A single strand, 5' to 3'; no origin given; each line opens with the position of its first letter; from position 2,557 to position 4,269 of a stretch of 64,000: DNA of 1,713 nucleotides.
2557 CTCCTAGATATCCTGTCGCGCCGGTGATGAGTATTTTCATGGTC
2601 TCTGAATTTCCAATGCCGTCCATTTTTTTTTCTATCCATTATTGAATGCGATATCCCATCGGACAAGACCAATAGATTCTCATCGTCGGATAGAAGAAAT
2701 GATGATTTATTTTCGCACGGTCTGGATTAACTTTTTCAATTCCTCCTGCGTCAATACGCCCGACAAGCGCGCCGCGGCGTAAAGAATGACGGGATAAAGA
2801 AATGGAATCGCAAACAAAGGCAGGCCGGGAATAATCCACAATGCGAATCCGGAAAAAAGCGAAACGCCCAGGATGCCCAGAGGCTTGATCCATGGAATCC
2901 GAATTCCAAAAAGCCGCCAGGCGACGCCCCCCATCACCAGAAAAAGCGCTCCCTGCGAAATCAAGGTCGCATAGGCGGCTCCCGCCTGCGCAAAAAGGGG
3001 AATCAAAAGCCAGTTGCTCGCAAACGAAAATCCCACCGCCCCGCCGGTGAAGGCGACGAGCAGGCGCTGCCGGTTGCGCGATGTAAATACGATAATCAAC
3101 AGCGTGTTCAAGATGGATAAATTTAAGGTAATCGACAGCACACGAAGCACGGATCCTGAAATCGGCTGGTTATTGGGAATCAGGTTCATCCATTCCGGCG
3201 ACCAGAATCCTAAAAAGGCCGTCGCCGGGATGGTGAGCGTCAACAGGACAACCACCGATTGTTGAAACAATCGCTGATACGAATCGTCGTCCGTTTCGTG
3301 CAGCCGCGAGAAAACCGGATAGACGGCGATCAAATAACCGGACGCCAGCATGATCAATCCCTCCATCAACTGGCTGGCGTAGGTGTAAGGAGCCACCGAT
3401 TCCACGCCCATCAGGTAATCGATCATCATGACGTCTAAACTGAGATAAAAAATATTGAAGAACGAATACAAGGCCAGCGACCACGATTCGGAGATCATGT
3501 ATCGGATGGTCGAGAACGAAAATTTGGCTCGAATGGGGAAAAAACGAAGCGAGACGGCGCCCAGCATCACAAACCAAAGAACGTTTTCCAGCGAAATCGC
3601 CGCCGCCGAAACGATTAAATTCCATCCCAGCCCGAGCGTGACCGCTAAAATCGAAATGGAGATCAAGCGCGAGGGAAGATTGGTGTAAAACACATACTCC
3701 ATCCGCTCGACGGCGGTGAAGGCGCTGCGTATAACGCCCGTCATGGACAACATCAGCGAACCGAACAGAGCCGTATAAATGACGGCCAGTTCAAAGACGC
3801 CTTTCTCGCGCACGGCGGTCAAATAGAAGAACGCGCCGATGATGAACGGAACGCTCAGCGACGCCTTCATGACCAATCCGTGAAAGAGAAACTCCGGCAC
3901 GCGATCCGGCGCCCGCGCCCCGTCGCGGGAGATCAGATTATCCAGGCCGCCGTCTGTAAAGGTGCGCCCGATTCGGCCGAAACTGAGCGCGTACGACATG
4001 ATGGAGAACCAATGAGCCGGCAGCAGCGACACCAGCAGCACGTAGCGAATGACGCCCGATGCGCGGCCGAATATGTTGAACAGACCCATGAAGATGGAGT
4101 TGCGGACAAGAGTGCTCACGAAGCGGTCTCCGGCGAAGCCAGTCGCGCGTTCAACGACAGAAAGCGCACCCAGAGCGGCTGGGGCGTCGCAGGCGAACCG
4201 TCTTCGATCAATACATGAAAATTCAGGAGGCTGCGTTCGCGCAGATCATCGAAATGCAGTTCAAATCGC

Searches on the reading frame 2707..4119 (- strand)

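Call 25: search_protein_families(library=pfam, proteins=[window:2707-4119:-], max_evalue=0.001)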
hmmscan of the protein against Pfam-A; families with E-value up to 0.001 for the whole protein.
window:2707-4119:- (470 aa): 2 families
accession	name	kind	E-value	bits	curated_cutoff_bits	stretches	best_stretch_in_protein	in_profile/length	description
PF01943.22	Polysacc_synt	-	3.5e-21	76.3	28.2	1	4-274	1-274/274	Polysaccharide biosynthesis protein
PF13440.11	Polysacc_synt_3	-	6.5e-08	32.6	23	1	139-312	110-281/293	Polysaccharide biosynthesis protein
